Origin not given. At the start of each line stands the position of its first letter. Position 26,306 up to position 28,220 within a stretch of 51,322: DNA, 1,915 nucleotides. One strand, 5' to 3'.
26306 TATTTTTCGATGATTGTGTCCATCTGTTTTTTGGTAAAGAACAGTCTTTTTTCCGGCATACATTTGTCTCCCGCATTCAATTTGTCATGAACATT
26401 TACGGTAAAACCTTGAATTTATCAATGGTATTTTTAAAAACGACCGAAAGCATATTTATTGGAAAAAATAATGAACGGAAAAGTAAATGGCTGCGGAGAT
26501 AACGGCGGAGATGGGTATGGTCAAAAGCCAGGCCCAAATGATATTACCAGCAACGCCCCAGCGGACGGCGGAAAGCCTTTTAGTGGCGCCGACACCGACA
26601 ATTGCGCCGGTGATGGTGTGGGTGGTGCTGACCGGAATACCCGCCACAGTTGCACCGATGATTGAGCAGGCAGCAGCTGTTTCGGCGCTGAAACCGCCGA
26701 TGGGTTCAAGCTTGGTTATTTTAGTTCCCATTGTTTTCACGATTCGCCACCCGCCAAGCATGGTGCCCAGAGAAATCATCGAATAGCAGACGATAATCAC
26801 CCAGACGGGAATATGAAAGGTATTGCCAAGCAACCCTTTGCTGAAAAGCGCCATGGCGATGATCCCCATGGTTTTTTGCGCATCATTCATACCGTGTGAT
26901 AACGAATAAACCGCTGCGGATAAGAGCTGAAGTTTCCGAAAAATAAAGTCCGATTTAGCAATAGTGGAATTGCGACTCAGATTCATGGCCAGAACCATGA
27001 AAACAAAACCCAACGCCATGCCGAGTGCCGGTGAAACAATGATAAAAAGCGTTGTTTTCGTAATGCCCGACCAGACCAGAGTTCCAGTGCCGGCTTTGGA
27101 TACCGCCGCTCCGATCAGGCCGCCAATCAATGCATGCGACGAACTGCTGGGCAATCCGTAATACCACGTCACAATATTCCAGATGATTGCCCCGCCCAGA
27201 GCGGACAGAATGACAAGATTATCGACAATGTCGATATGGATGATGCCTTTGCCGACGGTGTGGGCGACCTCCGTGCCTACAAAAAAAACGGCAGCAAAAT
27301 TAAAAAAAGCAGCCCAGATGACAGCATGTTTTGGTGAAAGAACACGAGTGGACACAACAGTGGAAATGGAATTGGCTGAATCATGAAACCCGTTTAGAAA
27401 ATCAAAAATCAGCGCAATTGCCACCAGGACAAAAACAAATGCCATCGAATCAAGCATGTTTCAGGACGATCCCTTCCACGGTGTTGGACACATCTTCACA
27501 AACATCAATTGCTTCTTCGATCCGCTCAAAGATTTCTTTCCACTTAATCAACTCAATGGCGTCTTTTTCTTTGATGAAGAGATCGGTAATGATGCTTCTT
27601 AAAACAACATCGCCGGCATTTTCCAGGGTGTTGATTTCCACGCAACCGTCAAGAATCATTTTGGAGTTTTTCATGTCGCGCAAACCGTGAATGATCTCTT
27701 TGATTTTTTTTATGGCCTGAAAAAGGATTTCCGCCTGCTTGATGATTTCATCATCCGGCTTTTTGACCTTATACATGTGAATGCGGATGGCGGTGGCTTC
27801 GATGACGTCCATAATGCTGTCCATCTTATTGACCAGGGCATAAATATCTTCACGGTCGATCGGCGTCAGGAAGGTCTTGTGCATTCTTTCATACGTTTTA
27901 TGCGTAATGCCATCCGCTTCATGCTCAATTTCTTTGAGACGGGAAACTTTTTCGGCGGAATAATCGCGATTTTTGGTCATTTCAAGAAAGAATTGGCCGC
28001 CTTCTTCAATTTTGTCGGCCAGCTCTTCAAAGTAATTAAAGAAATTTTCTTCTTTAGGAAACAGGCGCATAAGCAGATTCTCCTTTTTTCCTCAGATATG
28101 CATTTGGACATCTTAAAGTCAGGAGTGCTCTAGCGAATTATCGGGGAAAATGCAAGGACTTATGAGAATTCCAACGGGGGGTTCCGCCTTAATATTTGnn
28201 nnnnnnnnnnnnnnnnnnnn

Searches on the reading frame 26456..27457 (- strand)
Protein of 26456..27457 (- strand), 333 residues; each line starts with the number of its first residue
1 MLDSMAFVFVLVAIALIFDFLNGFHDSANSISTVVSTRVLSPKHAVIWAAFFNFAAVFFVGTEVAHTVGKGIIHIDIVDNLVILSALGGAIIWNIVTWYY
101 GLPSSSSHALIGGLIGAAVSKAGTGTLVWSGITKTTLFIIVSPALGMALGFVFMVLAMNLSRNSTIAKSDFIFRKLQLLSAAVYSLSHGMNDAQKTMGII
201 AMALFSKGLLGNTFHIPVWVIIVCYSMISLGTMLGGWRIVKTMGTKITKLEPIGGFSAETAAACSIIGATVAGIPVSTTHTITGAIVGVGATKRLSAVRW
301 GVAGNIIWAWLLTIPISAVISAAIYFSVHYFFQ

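Call 56: search_protein_families(library=pfam, proteins=[window:26456-27457:-], max_evalue=0.00001)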
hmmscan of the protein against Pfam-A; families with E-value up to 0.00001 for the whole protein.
window:26456-27457:- (333 aa): 1 family
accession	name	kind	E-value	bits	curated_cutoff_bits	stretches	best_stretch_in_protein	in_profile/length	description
PF01384.25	PHO4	-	4e-97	325.8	33.7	1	22-321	1-350/350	Phosphate transporter family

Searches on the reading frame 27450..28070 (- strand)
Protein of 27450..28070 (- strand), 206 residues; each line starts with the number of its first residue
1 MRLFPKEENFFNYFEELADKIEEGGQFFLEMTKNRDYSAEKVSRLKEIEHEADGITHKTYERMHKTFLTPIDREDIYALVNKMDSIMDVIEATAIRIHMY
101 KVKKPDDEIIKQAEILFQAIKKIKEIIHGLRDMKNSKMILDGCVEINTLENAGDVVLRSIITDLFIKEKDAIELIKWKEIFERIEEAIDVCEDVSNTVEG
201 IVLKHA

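Call 56: search_protein_families(library=pfam, proteins=[window:27450-28070:-], max_evalue=0.00001)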
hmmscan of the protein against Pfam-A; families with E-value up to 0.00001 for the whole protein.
window:27450-28070:- (206 aa): 1 family
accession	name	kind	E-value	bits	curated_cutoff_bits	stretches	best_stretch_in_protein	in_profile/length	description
PF01865.21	PhoU_div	-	1.1e-26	93.9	24.4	1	6-203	9-213/214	Protein of unknown function DUF47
